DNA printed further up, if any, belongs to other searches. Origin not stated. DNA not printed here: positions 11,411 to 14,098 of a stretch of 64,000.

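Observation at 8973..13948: Tandem paralogous GAF-histidine kinase-GAF-HD-GYP hybrid proteins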

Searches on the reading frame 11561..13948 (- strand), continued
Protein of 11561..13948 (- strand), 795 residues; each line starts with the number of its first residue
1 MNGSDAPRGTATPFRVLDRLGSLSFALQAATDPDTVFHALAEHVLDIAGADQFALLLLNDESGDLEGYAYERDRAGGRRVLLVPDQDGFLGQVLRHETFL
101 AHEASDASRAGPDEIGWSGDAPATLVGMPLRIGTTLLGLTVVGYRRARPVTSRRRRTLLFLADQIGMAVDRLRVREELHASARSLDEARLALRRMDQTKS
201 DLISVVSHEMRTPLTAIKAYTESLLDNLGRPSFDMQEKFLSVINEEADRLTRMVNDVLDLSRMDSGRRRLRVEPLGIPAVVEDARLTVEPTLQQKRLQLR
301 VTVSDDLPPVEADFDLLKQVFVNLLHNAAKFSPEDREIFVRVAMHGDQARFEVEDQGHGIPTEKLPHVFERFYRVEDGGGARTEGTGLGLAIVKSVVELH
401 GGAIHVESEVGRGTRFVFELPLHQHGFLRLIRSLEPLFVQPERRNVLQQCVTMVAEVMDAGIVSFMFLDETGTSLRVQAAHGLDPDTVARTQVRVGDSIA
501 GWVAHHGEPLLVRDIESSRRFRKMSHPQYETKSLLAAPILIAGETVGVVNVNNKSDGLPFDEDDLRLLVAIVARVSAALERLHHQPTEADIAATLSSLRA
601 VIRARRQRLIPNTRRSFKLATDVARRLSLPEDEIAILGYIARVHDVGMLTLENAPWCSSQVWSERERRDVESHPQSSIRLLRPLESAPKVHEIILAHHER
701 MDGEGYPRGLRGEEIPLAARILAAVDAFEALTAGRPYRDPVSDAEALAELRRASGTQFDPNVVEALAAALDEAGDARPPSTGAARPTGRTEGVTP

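Call 73: find_encoding_contigs(protein=P0146, flank=7000, max_places=1)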
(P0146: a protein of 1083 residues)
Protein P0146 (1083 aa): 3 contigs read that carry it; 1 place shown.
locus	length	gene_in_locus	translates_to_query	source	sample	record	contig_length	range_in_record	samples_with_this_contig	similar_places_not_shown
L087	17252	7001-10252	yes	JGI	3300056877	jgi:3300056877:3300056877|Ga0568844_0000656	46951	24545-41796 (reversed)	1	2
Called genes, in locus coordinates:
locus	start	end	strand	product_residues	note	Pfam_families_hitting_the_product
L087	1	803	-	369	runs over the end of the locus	PF00195:Chal_sti_synt_N, PF08392:FAE1_CUT1_RppA, PF08545:ACP_syn_III (weak), PF02797:Chal_sti_synt_C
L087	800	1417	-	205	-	PF10604:Polyketide_cyc2, PF03364:Polyketide_cyc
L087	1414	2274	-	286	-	PF01040:UbiA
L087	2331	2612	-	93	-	PF03960:ArsC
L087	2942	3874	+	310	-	PF00072:Response_reg, PF23198:PDE8A_N (weak), PF00990:GGDEF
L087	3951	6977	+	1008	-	PF01590:GAF, PF13185:GAF_2, PF13492:GAF_3, PF00512:HisKA, PF02518:HATPase_c, PF01590:GAF, PF13185:GAF_2, PF13492:GAF_3, +2 more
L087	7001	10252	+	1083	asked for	PF01590:GAF (weak), PF13185:GAF_2 (weak), PF00512:HisKA, PF02518:HATPase_c, PF01590:GAF, PF13185:GAF_2, PF01966:HD, PF13487:HD_5, +1 more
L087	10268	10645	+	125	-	PF00072:Response_reg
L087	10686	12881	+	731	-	PF17764:PriA_3primeBD, PF00270:DEAD, PF04851:ResIII, PF18319:Zn_ribbon_PriA, PF00271:Helicase_C (weak), PF18074:PriA_C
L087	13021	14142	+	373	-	PF20308:TPR-S (faint), PF21033:RMD1-3 (faint), PF13371:TPR_9 (faint), PF13414:TPR_11 (faint), PF13432:TPR_16 (weak), PF00515:TPR_1 (weak), PF07719:TPR_2 (weak), PF13181:TPR_8 (weak), +4 more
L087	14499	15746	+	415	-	PF07498:Rho_N, PF07497:Rho_RNA_bind, PF00006:ATP-synt_ab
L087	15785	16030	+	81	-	PF01197:Ribosomal_L31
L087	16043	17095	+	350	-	PF07136:DUF1385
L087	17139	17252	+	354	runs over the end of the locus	PF03462:PCRF, PF00472:RF-1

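Call 74: find_encoding_contigs(protein=P0167, flank=7000, max_places=1)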
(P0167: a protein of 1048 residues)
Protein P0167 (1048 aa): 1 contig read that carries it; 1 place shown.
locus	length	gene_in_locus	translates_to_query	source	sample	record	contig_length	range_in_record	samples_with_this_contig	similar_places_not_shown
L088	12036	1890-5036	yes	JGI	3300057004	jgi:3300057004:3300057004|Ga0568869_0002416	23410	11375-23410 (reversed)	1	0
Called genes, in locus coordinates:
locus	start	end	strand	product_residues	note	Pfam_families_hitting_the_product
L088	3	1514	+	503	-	?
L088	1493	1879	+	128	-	PF00072:Response_reg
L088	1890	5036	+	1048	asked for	PF00512:HisKA, PF02518:HATPase_c, PF01590:GAF, PF13185:GAF_2, PF13492:GAF_3 (weak), PF01966:HD, PF13487:HD_5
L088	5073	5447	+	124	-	PF00072:Response_reg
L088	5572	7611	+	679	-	PF17764:PriA_3primeBD, PF00270:DEAD, PF04851:ResIII, PF18319:Zn_ribbon_PriA, PF00271:Helicase_C (weak), PF18074:PriA_C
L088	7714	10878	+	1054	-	PF00112:Peptidase_C1, PF13229:Beta_helix, PF13860:FlgD_ig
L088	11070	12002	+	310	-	PF01558:POR, PF00037:Fer4 (faint), PF12797:Fer4_2 (faint), PF14697:Fer4_21, PF12838:Fer4_7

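Call 75: predict_structure(alignment_id=A1)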
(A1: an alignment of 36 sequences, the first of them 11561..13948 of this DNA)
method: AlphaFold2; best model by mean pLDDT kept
length: 795 residues; sequences in the alignment: 36
mean_pLDDT: 79.0   pTM: 0.51
mean pLDDT of the five models: 79.0, 78.3, 76.7, 73.2, 72.6
residues with pLDDT >= 90: 199; 70-90: 421; 50-70: 124; < 50: 51
segments of 3 or more residues with pLDDT < 50: 5-7, 9-14, 377-384, 655-658, 701-707, 776-795
pLDDT, mean of each block of 10 residues (from residue 1): 54 61 79 78 88 91 88 85 86 88 63 73 90 85 88 89 89 81 79 70 62 70 67 66 72 70 63 87 91 92 90 90 91 92 91 90 81 50 59 85 88 91 75 88 90 89 92 89 87 84 86 78 59 88 88 78 90 90 80 85 71 78 93 87 74 53 68 76 80 78 45 81 89 75 92 86 94 54 32 34
secondary structure, 60 per line:
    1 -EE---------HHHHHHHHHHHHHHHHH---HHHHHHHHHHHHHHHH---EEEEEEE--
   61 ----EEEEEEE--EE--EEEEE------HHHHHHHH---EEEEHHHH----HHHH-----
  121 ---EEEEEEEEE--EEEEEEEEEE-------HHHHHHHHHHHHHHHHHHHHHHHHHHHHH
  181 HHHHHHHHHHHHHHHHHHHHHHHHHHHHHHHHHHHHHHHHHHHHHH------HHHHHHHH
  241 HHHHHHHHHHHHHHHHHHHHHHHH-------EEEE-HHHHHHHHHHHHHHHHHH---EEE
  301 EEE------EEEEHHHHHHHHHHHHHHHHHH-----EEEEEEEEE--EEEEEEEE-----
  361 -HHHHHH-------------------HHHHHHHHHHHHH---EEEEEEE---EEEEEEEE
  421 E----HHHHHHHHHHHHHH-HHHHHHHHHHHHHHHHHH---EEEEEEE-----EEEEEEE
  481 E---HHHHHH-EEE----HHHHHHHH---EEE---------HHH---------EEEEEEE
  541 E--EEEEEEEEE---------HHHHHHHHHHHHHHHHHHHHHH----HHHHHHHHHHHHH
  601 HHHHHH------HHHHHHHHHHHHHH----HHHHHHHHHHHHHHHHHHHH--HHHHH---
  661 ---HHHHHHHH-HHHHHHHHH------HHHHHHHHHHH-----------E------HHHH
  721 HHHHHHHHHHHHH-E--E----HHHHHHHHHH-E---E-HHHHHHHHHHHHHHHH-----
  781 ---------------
elements in order (helices of 4 or more, strands of 3 or more residues): H13-29 H33-48 E52-58 E65-71 E78-82 H89-96 E100-103 H104-107 H112-115 E124-132 E135-144 H152-226 H233-264 E272-275 H277-294 E298-303 E310-313 H314-331 E337-345 E348-355 H362-367 H387-399 E403-409 E413-421 H426-439 H441-458 E462-468 E474-481 H485-490 E492-494 H499-506 E510-512 E534-541 E544-552 H562-583 H588-606 H613-626 H631-650 H653-657 H664-671 H673-681 H688-698 H717-733 H743-752 H760-775

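Call 77: fold_search(model_id=the predicted structure, library=pdb)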
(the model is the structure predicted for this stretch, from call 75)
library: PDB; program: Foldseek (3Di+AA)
matches with E <= 10: 1131; with E <= 0.001: 590
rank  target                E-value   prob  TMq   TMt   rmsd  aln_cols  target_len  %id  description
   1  6rh0_B                3.4e-18  1.00  0.26  0.77   3.9       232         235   36  Revisiting pH-gated conformational switch. Complex HK853-RR468 pH 5.5 (released 2020-02-19)
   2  6rh0_A                6.1e-18  1.00  0.26  0.78   3.8       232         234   36  Revisiting pH-gated conformational switch. Complex HK853-RR468 pH 5.5 (released 2020-02-19)
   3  5uht_A                1.0e-17  1.00  0.26  0.77   3.8       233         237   36  Structure of the Thermotoga maritima HK853-BeF3-RR468 complex at pH 5.0 (released 2017-12-27)
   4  4jav_B                1.3e-17  1.00  0.24  0.67   6.1       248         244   36  Structural basis of a rationally rewired protein-protein interface (HK853wt and RR468mutant V13P, L14I, I17M and N21V) (released 2013-09-04)
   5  6rh8_A                1.4e-17  1.00  0.25  0.76   4.1       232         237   36  Revisiting pH-gated conformational switch. Complex HK853 mutant H260A -RR468 mutant D53A pH 5.3 (released 2020-02-19)
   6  6rh7_A                1.4e-17  1.00  0.26  0.76   4.2       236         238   36  Revisiting pH-gated conformational switch. Complex HK853 mutant H260A -RR468 mutant D53A pH 7.5 (released 2020-02-19)
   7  6rgz_A                1.6e-17  1.00  0.26  0.77   4.1       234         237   36  Revisiting pH-gated conformational switch. Complex HK853-RR468 pH 6.5 (released 2020-02-19)
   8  6azr_A                1.6e-17  1.00  0.25  0.76   4.1       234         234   37  Crystal structure of the T264A HK853cp-BeF3-RR468 complex (released 2017-12-27)
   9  3dge_A                1.8e-17  1.00  0.26  0.77   3.8       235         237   36  Structure of a histidine kinase-response regulator complex reveals insights into Two-component signaling and a novel c (released 2009-07-07)
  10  6rgy_A                2.7e-17  1.00  0.25  0.76   3.9       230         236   36  Revisiting pH-gated conformational switch. Complex HK853-RR468 pH 7.5 (released 2020-02-19)
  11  6rfv_B                2.9e-17  1.00  0.25  0.77   4.0       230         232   36  Revisiting pH-gated conformational switch. Complex HK853-RR468 pH 7 (released 2020-02-19)
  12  6rfv_A                3.2e-17  1.00  0.25  0.76   4.1       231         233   38  Revisiting pH-gated conformational switch. Complex HK853-RR468 pH 7 (released 2020-02-19)
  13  6rgy_B                3.6e-17  1.00  0.26  0.77   3.9       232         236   36  Revisiting pH-gated conformational switch. Complex HK853-RR468 pH 7.5 (released 2020-02-19)
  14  6rh7_B                4.0e-17  1.00  0.26  0.77   4.1       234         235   36  Revisiting pH-gated conformational switch. Complex HK853 mutant H260A -RR468 mutant D53A pH 7.5 (released 2020-02-19)
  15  4jav_A                4.8e-17  1.00  0.21  0.63   7.9       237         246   37  Structural basis of a rationally rewired protein-protein interface (HK853wt and RR468mutant V13P, L14I, I17M and N21V) (released 2013-09-04)
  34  4mcw_B                7.8e-14  1.00  0.20  0.41  17.0       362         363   24  Crystal structure of a HD-GYP domain (a cyclic-di-GMP phosphodiesterase) containing a tri-nuclear metal centre (released 2014-02-19)
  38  4mcw_A                1.2e-13  1.00  0.20  0.40  16.6       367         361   25  Crystal structure of a HD-GYP domain (a cyclic-di-GMP phosphodiesterase) containing a tri-nuclear metal centre (released 2014-02-19)
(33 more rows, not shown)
